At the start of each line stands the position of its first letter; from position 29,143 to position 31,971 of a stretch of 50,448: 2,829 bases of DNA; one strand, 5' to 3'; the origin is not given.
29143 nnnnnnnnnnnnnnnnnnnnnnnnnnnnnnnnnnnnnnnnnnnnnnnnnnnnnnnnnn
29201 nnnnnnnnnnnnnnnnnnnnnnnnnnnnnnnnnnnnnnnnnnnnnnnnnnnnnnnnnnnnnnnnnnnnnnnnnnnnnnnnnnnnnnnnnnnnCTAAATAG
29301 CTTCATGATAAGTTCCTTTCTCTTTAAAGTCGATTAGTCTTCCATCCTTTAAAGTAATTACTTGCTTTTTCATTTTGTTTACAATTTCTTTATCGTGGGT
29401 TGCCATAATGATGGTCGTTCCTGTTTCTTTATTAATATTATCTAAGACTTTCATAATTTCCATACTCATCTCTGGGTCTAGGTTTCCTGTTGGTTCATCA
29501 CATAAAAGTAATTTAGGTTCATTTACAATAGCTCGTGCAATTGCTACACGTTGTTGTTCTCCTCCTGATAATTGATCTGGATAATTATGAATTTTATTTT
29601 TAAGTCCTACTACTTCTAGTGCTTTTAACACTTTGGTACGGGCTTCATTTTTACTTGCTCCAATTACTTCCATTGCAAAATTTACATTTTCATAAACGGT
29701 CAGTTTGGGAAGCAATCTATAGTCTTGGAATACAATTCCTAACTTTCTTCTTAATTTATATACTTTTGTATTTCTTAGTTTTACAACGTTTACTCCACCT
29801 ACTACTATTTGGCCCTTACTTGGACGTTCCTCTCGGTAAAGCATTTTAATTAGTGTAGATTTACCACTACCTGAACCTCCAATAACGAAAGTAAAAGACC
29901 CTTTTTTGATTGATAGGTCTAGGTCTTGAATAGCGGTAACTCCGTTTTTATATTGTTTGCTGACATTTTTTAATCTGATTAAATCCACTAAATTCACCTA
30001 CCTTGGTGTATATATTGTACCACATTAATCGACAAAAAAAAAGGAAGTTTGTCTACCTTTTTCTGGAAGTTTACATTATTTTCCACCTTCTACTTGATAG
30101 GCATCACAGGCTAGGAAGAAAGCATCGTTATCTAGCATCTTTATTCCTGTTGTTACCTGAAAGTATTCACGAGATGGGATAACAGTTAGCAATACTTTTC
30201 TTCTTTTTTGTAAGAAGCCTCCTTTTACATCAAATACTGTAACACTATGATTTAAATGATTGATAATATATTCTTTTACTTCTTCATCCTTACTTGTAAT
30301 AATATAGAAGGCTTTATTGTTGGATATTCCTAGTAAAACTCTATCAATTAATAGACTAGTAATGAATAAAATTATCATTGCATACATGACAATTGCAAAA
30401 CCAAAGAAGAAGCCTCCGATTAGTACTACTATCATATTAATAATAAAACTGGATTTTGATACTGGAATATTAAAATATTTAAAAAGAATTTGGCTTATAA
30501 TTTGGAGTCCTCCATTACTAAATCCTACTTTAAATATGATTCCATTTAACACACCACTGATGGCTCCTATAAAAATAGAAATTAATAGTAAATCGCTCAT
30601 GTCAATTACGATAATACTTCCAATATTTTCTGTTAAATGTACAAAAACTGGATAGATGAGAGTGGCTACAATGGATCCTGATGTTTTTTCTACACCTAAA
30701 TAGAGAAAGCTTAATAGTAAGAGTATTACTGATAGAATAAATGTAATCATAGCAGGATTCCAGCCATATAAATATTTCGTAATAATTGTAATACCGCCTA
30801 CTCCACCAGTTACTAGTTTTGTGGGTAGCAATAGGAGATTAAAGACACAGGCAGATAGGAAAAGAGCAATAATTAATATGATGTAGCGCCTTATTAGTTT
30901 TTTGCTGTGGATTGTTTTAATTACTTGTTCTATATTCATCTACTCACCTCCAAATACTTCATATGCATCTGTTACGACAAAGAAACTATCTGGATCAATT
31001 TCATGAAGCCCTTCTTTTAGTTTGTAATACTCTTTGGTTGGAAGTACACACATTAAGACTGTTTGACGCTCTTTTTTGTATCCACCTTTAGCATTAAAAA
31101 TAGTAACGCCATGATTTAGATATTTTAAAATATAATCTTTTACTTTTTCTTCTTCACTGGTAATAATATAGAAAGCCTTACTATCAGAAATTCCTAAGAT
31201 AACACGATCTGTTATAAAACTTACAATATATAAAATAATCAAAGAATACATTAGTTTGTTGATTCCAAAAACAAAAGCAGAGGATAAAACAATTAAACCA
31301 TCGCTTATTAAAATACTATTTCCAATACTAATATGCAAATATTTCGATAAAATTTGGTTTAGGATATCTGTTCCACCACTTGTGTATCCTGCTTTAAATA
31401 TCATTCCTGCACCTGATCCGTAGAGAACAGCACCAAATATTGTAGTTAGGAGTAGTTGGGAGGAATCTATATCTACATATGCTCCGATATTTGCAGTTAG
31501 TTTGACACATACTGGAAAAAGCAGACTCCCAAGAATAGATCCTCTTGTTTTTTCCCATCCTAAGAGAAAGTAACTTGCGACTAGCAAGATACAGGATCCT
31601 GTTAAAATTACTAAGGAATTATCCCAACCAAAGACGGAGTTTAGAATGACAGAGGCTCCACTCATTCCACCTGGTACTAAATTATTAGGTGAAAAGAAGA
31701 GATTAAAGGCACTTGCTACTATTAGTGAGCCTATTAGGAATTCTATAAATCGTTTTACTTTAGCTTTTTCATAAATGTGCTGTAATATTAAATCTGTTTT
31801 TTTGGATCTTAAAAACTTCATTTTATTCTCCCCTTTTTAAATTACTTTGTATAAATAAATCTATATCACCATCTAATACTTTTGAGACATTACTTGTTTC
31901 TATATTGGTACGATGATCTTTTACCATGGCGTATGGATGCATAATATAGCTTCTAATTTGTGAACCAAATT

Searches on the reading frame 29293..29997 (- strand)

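Call 66: search_protein_families(library=pfam, proteins=[window:29293-29997:-], max_evalue=0.00001)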
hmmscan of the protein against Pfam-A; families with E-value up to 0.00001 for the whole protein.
window:29293-29997:- (234 aa): 3 families
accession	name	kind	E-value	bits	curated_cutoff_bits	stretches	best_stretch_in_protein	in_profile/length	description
PF00005.33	ABC_tran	-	1.8e-37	129.5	25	1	24-170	2-136/137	ABC transporter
PF13304.12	AAA_21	-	5.1e-10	40.3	27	0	152-206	247-303/304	AAA domain, putative AbiEii toxin, Type IV TA system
PF02463.25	SMC_N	-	2e-06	27.8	40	0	33-213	24-209/220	RecF/RecN/SMC N terminal domain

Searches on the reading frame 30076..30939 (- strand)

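Call 67: search_protein_families(library=pfam, proteins=[window:30076-30939:-], max_evalue=0.00001)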
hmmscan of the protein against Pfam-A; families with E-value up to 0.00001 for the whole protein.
window:30076-30939:- (287 aa): 2 families
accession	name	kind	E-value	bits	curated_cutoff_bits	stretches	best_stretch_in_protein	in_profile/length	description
PF02588.21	YitT_membrane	-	2e-43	148.7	24.3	1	19-225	2-204/205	Uncharacterised 5xTM membrane BCR, YitT family COG1284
PF10035.14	DUF2179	-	9.1e-11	41.9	22.8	1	231-285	1-55/55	Uncharacterized protein conserved in bacteria (DUF2179)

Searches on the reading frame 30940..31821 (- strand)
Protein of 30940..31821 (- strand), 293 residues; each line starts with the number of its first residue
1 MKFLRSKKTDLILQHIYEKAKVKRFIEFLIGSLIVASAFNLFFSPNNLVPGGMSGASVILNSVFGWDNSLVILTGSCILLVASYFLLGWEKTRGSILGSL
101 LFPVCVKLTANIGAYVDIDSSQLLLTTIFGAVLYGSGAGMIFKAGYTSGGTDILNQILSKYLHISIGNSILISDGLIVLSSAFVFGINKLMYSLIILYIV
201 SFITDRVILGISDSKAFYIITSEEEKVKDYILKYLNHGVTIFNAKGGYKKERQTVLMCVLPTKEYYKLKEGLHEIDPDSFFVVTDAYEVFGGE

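Call 67: search_protein_families(library=pfam, proteins=[window:30940-31821:-], max_evalue=0.00001)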
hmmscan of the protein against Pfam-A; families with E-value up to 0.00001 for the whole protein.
window:30940-31821:- (293 aa): 2 families
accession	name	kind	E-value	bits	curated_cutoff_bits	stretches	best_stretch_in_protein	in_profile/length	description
PF02588.21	YitT_membrane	-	3e-51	174.2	24.3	1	28-231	5-204/205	Uncharacterised 5xTM membrane BCR, YitT family COG1284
PF10035.14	DUF2179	-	4.2e-21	75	22.8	1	237-291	1-55/55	Uncharacterized protein conserved in bacteria (DUF2179)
